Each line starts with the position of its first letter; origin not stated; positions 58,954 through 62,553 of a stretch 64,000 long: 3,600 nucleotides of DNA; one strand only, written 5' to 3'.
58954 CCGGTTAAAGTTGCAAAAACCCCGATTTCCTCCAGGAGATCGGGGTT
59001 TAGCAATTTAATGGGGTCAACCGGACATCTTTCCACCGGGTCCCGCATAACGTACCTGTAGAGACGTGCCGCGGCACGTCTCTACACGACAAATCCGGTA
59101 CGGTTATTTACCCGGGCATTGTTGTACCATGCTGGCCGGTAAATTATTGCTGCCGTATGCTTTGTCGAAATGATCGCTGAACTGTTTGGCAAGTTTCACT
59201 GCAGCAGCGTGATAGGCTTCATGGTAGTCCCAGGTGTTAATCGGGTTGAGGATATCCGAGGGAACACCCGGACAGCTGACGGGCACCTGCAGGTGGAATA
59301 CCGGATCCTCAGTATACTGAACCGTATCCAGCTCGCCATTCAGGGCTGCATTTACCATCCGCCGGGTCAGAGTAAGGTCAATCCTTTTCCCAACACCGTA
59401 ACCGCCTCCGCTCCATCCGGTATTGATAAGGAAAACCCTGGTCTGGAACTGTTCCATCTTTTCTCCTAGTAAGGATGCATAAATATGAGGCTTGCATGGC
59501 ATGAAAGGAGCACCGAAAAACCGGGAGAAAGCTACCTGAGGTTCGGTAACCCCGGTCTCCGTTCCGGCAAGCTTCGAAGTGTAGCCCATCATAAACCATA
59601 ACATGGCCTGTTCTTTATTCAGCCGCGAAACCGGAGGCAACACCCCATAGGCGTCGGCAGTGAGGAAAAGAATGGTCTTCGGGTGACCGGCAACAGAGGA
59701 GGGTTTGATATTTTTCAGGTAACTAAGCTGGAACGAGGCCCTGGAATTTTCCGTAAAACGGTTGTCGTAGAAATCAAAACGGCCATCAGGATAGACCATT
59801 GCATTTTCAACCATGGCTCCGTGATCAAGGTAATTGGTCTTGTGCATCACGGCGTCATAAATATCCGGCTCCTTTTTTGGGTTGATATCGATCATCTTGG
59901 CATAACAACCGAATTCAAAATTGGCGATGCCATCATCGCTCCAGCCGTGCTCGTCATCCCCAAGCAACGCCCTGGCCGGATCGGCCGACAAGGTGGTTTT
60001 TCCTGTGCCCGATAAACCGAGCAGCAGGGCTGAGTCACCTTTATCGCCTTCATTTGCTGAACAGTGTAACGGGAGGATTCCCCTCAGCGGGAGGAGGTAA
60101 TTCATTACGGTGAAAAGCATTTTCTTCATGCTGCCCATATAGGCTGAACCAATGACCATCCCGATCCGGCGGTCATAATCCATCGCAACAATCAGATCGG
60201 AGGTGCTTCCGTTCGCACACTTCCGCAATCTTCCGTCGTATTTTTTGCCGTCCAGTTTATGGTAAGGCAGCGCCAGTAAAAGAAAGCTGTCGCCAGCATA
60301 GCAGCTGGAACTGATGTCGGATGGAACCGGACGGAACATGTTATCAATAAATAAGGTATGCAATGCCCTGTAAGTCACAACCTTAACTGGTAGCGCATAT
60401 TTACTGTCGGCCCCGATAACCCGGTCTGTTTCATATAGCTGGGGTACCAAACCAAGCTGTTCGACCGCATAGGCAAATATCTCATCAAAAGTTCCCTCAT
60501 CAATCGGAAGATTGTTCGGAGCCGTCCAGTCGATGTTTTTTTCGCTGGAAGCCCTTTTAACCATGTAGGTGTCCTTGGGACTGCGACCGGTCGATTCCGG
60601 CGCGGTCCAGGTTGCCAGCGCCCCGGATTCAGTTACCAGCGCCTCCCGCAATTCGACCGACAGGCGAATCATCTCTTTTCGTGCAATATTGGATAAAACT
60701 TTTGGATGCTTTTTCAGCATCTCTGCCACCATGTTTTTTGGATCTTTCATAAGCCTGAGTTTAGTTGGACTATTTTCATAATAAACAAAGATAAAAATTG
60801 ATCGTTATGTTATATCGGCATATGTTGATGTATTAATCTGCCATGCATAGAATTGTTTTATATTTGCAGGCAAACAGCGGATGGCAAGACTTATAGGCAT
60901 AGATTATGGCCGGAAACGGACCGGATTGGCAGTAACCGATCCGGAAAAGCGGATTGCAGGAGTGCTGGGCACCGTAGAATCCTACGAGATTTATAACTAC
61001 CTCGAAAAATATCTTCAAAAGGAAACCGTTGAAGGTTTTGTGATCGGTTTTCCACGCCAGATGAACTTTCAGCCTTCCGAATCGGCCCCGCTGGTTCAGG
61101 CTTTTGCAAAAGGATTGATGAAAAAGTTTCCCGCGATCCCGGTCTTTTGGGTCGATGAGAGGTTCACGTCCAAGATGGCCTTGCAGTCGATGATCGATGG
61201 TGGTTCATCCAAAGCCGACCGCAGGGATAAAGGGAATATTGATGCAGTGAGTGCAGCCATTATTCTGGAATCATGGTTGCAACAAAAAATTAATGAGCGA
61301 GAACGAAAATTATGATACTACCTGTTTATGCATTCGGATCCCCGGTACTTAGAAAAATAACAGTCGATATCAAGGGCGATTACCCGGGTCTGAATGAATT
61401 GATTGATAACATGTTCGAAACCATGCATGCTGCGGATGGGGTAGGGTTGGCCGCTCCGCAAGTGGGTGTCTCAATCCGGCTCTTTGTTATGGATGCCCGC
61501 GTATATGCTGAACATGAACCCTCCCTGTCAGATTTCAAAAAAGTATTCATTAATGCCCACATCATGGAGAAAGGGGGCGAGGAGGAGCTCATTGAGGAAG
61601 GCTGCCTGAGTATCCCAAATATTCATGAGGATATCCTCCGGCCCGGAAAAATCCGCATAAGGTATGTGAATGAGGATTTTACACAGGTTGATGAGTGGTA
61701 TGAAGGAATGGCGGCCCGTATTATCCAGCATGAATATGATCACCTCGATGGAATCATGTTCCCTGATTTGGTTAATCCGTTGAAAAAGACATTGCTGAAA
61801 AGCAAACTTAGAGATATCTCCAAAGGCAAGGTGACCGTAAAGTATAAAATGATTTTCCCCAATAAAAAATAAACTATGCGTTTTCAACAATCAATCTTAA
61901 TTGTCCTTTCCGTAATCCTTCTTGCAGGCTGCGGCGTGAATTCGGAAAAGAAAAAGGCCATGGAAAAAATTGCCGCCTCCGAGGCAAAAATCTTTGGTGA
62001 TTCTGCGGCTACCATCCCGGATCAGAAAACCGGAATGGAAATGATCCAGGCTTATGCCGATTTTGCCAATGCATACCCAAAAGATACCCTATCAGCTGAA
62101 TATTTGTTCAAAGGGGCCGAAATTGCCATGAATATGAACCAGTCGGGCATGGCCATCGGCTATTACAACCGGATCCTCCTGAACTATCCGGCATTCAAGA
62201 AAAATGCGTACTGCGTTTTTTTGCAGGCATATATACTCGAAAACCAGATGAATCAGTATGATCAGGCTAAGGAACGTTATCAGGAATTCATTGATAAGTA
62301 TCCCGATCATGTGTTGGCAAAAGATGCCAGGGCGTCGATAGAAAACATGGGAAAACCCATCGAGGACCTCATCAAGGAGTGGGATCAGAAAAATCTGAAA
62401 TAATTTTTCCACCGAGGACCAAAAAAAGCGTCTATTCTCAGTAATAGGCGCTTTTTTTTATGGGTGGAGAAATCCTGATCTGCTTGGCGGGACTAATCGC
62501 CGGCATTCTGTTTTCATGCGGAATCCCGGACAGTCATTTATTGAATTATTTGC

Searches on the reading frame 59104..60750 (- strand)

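Call 49: search_protein_families(library=pfam, proteins=[window:59104-60750:-], max_evalue=0.0001)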
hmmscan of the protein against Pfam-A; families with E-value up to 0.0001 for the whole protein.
window:59104-60750:- (548 aa): 1 family
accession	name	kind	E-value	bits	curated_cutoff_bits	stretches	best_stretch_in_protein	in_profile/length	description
PF01293.25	PEPCK_ATP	-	1e-162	542.5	26.5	1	17-498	2-464/465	Phosphoenolpyruvate carboxykinase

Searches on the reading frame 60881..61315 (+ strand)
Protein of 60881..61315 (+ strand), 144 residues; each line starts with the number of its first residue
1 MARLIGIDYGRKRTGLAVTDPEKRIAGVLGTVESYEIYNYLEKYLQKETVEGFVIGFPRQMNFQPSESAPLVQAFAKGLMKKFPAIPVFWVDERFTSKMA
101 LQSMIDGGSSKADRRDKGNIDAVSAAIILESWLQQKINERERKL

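Call 49: search_protein_families(library=pfam, proteins=[window:60881-61315:+], max_evalue=0.0001)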
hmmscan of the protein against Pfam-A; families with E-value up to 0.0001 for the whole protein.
window:60881-61315:+ (144 aa): 1 family
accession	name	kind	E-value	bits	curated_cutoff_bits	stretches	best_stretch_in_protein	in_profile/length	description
PF03652.20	RuvX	-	3.7e-33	115.2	29.2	1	3-135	2-134/134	Holliday junction resolvase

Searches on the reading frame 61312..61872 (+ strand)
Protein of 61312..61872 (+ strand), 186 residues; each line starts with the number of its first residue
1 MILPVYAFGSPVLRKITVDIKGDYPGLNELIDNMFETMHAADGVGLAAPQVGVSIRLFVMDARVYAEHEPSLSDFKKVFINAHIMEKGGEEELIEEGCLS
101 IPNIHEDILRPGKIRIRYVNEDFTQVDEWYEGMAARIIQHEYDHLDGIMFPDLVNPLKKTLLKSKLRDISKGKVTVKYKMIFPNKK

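Call 49: search_protein_families(library=pfam, proteins=[window:61312-61872:+], max_evalue=0.0001)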
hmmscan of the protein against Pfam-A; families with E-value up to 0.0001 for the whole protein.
window:61312-61872:+ (186 aa): 1 family
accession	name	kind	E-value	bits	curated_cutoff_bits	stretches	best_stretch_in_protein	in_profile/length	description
PF01327.26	Pep_deformylase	-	2.3e-45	154.4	22.8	1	3-159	2-155/156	Polypeptide deformylase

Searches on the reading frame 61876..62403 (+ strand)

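Call 49: search_protein_families(library=pfam, proteins=[window:61876-62403:+], max_evalue=0.0001)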
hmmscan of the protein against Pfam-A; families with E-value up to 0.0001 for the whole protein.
window:61876-62403:+ (175 aa): 1 family
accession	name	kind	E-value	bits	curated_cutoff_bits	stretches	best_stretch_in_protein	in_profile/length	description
PF13174.12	TPR_6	-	1.7e-10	41.3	26.3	1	115-145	4-33/33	Tetratricopeptide repeat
